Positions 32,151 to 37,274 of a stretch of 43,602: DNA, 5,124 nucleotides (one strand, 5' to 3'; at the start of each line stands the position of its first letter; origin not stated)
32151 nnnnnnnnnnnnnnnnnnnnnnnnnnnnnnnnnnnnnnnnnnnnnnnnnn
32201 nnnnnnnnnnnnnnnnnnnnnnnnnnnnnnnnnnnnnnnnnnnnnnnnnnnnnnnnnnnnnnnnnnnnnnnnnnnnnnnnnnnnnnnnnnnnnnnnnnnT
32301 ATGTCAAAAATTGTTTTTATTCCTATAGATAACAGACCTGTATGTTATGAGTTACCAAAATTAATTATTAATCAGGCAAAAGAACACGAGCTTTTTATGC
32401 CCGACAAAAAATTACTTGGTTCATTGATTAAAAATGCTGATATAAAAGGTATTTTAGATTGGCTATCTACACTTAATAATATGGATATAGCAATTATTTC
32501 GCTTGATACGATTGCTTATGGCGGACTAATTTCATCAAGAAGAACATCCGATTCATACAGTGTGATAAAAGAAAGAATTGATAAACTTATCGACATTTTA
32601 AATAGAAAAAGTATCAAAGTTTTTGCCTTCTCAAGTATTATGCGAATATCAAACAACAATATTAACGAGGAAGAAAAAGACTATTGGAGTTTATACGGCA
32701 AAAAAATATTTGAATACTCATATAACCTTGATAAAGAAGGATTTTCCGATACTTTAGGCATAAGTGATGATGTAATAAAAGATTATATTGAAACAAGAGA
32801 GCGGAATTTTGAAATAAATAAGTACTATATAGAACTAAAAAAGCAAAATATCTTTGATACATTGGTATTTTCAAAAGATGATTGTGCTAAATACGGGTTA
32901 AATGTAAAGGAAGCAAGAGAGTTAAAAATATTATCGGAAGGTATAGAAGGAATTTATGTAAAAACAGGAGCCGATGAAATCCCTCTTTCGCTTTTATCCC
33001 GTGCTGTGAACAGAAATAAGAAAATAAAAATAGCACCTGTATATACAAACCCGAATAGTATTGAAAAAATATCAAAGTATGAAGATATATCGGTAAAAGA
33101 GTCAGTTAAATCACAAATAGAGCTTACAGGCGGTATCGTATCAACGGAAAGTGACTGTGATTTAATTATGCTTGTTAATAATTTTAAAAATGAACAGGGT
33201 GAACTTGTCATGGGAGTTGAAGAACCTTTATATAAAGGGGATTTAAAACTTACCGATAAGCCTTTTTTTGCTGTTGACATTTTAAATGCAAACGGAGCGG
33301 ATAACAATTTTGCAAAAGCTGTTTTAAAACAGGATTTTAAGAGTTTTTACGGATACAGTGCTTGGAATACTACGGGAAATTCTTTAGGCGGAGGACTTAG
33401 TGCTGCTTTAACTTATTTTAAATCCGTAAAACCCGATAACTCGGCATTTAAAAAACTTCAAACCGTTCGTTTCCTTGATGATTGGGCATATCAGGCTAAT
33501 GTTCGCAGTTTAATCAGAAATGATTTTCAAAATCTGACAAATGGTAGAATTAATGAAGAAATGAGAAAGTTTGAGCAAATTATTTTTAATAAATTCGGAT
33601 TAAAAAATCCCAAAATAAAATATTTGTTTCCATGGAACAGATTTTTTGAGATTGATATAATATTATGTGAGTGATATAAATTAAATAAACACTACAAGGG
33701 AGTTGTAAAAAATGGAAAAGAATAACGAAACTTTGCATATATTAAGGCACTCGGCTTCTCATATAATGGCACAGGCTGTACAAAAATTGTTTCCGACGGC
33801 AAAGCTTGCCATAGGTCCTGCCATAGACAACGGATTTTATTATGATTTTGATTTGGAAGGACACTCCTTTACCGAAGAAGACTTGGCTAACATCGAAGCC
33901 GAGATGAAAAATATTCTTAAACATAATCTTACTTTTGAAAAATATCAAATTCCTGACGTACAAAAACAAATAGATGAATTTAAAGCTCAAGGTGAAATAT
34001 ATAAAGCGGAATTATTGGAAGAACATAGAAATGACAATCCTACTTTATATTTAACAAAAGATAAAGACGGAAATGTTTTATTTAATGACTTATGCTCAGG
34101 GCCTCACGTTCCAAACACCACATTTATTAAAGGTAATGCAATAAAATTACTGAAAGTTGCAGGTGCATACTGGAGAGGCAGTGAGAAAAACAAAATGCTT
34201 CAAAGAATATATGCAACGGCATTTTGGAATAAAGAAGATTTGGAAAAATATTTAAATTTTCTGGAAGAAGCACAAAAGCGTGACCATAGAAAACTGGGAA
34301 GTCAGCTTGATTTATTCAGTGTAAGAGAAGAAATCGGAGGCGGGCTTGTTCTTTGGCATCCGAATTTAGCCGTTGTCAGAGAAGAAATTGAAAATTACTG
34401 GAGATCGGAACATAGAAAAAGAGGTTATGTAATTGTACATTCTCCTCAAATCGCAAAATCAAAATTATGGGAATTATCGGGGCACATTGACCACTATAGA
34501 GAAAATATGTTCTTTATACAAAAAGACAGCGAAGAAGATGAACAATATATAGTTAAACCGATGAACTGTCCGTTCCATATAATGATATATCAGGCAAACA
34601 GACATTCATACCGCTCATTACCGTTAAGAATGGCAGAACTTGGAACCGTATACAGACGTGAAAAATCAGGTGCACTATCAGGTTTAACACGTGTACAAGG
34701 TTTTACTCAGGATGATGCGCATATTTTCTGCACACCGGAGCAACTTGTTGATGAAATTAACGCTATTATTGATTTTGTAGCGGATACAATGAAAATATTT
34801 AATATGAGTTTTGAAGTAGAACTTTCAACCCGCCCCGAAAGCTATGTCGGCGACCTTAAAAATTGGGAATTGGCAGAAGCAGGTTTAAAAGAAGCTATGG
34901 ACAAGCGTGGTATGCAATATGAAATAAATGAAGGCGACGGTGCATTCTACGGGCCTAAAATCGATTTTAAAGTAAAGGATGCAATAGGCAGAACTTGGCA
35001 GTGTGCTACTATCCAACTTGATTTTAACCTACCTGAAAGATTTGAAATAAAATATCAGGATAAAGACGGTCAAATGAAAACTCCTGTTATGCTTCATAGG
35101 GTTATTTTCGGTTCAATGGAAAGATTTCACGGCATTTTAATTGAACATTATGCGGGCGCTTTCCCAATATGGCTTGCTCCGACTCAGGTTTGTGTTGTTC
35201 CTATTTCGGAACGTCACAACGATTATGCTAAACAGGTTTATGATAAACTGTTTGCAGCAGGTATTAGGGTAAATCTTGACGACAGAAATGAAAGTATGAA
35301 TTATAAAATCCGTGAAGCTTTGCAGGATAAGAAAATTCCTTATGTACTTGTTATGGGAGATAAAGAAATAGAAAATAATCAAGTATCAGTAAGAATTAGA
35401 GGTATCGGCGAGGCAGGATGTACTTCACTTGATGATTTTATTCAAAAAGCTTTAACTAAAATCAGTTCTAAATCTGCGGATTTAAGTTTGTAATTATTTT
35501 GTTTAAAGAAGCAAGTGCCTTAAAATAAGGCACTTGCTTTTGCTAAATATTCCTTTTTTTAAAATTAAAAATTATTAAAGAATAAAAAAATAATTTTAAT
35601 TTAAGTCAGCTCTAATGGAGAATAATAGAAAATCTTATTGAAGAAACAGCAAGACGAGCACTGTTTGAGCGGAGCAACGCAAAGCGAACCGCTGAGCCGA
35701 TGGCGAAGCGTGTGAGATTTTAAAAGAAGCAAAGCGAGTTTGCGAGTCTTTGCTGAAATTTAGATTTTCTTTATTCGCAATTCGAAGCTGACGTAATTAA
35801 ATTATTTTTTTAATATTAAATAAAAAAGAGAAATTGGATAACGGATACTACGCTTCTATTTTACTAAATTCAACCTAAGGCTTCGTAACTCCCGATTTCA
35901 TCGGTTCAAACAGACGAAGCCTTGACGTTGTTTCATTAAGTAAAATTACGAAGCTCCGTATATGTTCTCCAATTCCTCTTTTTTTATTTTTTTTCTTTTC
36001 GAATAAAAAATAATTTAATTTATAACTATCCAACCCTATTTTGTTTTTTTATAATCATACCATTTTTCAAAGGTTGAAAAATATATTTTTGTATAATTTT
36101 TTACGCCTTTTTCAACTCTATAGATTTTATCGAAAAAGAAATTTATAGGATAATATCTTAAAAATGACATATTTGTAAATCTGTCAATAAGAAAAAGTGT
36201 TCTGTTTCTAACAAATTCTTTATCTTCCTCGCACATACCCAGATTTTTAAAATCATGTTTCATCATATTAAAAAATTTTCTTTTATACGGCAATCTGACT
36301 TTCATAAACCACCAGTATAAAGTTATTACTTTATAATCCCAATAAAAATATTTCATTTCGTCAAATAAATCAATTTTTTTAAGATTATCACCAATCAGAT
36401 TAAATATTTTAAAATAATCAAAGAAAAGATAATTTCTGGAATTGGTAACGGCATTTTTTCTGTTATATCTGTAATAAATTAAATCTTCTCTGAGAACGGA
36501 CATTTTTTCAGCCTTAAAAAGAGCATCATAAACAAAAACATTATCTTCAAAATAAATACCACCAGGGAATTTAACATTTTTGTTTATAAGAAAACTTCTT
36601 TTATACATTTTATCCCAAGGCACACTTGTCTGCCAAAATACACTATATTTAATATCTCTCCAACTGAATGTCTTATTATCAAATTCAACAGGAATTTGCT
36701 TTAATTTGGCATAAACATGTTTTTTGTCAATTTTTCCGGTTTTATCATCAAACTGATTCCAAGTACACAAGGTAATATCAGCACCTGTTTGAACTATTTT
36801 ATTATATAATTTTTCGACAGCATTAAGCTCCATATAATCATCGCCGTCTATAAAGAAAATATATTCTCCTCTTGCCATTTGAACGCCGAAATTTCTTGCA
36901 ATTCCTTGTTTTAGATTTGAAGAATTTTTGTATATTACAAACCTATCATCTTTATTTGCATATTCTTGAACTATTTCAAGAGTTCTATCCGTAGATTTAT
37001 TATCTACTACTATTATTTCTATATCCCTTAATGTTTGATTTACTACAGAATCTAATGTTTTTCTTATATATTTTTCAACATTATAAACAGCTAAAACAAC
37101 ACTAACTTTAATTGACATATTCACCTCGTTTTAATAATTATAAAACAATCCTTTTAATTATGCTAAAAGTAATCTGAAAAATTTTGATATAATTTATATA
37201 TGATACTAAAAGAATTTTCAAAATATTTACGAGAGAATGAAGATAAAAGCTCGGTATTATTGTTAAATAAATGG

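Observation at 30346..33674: Tandem HTH-WYL-WCX regulator pair translationally coupled to a DUF4127-like protein: candidate uncharacterised sensor/effector module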

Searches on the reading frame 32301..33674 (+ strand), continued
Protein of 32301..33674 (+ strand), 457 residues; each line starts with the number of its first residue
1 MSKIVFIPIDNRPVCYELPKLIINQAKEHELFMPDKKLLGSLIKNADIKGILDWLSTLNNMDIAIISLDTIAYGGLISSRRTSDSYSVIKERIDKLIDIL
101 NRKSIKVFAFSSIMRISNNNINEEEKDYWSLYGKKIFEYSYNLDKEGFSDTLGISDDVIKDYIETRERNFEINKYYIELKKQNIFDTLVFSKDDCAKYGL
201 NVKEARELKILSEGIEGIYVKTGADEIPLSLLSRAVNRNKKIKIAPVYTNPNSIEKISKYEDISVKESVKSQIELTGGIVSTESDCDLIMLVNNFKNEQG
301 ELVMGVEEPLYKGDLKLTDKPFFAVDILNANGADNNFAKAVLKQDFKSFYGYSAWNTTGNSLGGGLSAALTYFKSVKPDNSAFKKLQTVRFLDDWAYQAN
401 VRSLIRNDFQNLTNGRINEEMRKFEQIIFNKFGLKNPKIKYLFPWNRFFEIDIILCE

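Call 89: search_protein_families(library=pfam, alignment_id=A2, max_evalue=1)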
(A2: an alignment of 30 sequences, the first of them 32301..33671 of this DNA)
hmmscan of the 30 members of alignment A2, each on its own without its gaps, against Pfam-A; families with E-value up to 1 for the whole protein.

A. member 1, window:32301-33671:+ (457 aa): 2 families
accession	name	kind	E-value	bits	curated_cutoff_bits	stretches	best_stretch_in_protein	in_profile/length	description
PF13552.11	DUF4127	-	4.3e-107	359.1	27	1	4-453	1-488/489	Protein of unknown function (DUF4127)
PF20184.3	DUF6547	-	0.24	12.2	27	0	31-63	48-81/117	Family of unknown function (DUF6547)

B. families by the number of members that match (of 30 scanned): 13 families
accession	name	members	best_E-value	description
PF13552.11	DUF4127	30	5.7e-140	Protein of unknown function (DUF4127)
PF23347.1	TPR_Nup160_C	1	0.011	Nup160 C-terminal TPR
PF09418.16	DUF2009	1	0.011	Non-canonical E2 ubiquitin-conjugating enzyme, DUF2009 family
PF18640.6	LepB_N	1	0.051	LepB N-terminal domain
PF18953.6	SAP_new25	1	0.084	SAP domain-containing new25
PF22340.1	TubZ_C_3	1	0.094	Tubulin-like protein TubZ, C-terminal domain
PF11267.13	DUF3067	1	0.12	Domain of unknown function (DUF3067)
PF18769.7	APOBEC1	1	0.13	APOBEC1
PF24538.1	DUF7599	1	0.18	Domain of unknown function (DUF7599)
PF22621.2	CurL-like_PKS_C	1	0.19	CurL-like, PKS C-terminal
PF14106.11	DUF4279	1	0.2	Domain of unknown function (DUF4279)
PF20184.3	DUF6547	1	0.24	Family of unknown function (DUF6547)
PF13428.12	TPR_14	1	0.42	Tetratricopeptide repeat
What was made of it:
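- Tried and rejected: No second family recurs (call 89).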

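Call 90: search_solved_structures(query=A2, max_evalue=10, show_alignments=2)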
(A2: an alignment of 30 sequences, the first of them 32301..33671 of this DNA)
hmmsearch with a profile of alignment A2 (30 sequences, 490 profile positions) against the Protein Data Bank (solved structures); distinct sequences matched with E-value up to 10: 0.

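Call 91: find_encoding_contigs(protein=P0333, flank=8000, max_places=1)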
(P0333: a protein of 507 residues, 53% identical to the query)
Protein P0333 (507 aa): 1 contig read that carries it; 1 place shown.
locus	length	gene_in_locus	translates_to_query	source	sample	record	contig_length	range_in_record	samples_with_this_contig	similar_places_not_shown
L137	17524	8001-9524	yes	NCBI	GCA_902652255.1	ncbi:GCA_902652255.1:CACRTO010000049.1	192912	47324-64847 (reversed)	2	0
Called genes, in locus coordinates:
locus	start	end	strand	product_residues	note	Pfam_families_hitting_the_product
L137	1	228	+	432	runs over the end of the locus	-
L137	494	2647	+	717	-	PF01869:BcrAD_BadFG (weak), PF05378:Hydant_A_N, PF13941:MutL (faint), PF01968:Hydantoinase_A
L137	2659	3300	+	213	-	-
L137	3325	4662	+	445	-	PF01946:Thi4 (faint), PF00890:FAD_binding_2 (weak), PF03486:HI0933_like (faint), PF07992:Pyr_redox_2 (weak), PF12831:FAD_oxidored, PF13450:NAD_binding_8 (weak)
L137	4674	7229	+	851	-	PF01074:Glyco_hydro_38N, PF09261:Alpha-mann_mid, PF17677:Glyco_hydro38C2 (faint), PF07748:Glyco_hydro_38C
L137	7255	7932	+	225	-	PF04131:NanE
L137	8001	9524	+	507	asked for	PF13552:DUF4127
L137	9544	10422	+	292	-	PF00480:ROK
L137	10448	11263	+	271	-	PF01418:HTH_6, PF01380:SIS, PF13580:SIS_2 (weak)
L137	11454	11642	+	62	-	-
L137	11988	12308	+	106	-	-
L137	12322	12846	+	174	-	PF03691:UPF0167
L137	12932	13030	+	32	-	-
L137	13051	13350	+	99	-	-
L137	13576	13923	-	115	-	-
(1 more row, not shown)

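Call 92: find_encoding_contigs(protein=P0347, flank=8000, max_places=1)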
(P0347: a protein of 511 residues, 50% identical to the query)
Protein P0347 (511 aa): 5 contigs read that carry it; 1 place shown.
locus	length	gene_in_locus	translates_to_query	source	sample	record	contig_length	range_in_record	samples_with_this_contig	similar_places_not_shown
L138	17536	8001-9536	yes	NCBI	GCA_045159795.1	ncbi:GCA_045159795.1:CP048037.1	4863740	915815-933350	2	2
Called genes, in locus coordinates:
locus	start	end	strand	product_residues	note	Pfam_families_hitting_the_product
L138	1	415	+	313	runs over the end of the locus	PF00528:BPD_transp_1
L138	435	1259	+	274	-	PF00528:BPD_transp_1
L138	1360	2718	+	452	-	PF12831:FAD_oxidored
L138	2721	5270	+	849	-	PF01074:Glyco_hydro_38N, PF09261:Alpha-mann_mid, PF07748:Glyco_hydro_38C, PF17677:Glyco_hydro38C2 (weak)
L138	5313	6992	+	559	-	PF00480:ROK, PF01418:HTH_6, PF01380:SIS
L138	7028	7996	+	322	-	PF05448:AXE1, PF12146:Hydrolase_4 (faint)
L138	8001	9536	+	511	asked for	PF13552:DUF4127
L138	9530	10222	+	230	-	PF00478:IMPDH (faint), PF04131:NanE, PF01207:Dus (weak)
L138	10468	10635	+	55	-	-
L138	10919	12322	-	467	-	PF08448:PAS_4 (weak), PF13426:PAS_9 (weak), PF00158:Sigma54_activat, PF01078:Mg_chelatase (weak), PF14532:Sigma54_activ_2, PF07728:AAA_5, PF25601:AAA_lid_14, PF18024:HTH_50, +3 more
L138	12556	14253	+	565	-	PF02776:TPP_enzyme_N, PF00205:TPP_enzyme_M, PF02775:TPP_enzyme_C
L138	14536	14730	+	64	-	-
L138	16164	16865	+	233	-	PF01522:Polysacc_deac_1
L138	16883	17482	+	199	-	PF09335:VTT_dom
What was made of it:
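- FAD oxidoreductase-GH38-nanE-DUF4127-ROK-RpiR in Clostridium tertium, and similar in Peribacillus (calls 91, 92).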

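Call 109: search_dna_similar(query=window:32301-33671:+, collection=phages, mode=protein, max_rows=5, max_evalue=0.001)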
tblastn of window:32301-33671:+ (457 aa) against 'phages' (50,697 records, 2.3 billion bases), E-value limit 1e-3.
Records with a match: 2; places in all: 2; records where one place covers at least 80% of the query: 0.
Best place of each record, by identity: <60% 2.
By first word of the organism name: Bacillus 2.
By host as written in the record: Bacillus cereus 2.
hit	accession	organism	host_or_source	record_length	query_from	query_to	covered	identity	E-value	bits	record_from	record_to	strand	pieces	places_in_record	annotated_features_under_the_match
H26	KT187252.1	Bacillus phage PBC6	Bacillus cereus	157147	3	280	61%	29.3%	6e-19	96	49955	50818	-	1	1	S-layer domain-containing protein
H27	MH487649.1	Bacillus phage BC01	Bacillus cereus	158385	3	280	61%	29.3%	6e-19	96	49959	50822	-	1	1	S-layer domain-containing protein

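Call 111: get_annotated_region(hit=H26, flank=5000)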
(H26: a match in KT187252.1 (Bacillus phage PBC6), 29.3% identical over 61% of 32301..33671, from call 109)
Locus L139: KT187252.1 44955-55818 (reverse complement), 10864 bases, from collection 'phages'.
description: Bacillus phage PBC6, complete genome.
organism: Bacillus phage PBC6 (NCBI taxid 1673872)
taxonomy: Viruses; Duplodnaviria; Heunggongvirae; Uroviricota; Caudoviricetes; Herelleviridae; Bastillevirinae; Tsarbombavirus
host: Bacillus cereus; source: -; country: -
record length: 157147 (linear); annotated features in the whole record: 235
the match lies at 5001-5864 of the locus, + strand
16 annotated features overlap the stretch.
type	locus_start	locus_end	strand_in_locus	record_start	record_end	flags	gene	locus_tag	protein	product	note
CDS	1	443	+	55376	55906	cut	-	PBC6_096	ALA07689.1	hypothetical protein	-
CDS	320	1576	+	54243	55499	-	-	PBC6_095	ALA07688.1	hypothetical protein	-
CDS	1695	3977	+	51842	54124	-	-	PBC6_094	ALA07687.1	FtsK/SpoIIIE family protein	-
CDS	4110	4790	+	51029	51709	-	-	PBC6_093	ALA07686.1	hypothetical protein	-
CDS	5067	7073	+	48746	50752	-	-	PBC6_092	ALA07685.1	S-layer domain-containing protein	-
CDS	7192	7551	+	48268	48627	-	-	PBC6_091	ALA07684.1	hypothetical protein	-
CDS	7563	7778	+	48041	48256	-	-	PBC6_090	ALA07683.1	hypothetical protein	-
CDS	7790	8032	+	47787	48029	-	-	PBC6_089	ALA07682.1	hypothetical protein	-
CDS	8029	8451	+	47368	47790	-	-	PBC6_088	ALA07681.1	hypothetical protein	-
CDS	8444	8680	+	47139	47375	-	-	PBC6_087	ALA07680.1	hypothetical protein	-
CDS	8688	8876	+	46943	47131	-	-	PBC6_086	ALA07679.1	hypothetical protein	-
CDS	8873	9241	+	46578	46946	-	-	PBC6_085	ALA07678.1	hypothetical protein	-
CDS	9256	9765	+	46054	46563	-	-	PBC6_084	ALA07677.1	hypothetical protein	-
CDS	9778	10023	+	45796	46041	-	-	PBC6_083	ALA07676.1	hypothetical protein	-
CDS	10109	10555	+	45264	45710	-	-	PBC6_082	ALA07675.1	hypothetical protein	-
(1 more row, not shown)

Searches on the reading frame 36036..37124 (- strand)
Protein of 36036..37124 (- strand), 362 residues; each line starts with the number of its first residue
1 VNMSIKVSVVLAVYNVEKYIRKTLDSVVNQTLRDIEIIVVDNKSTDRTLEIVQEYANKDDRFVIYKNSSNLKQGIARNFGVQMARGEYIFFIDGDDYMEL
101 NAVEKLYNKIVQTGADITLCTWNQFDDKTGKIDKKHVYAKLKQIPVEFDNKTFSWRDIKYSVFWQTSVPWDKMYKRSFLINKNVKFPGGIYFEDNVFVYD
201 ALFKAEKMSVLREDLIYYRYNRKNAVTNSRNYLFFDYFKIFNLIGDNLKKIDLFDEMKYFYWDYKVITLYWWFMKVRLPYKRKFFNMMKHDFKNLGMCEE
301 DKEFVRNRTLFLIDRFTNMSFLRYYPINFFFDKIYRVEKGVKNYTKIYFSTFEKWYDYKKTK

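Call 70: search_protein_families(library=pfam, proteins=[window:36036-37124:-], max_evalue=0.001)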
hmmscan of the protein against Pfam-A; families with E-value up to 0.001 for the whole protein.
window:36036-37124:- (362 aa): 4 families
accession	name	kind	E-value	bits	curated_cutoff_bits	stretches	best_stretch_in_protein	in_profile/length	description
PF00535.33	Glycos_transf_2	-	7.2e-39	133.8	23.3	1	8-143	1-132/168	Glycosyl transferase family 2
PF10111.15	Glyco_tranf_2_2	-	4.3e-14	53.1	27.3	1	8-108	1-104/276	Glycosyltransferase like family 2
PF13641.12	Glyco_tranf_2_3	-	1.3e-06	29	27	1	7-103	3-104/230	Glycosyltransferase like family 2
PF13704.12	Glyco_tranf_2_4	-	0.00022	22.1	27.5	1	19-98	6-84/98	Glycosyl transferase family 2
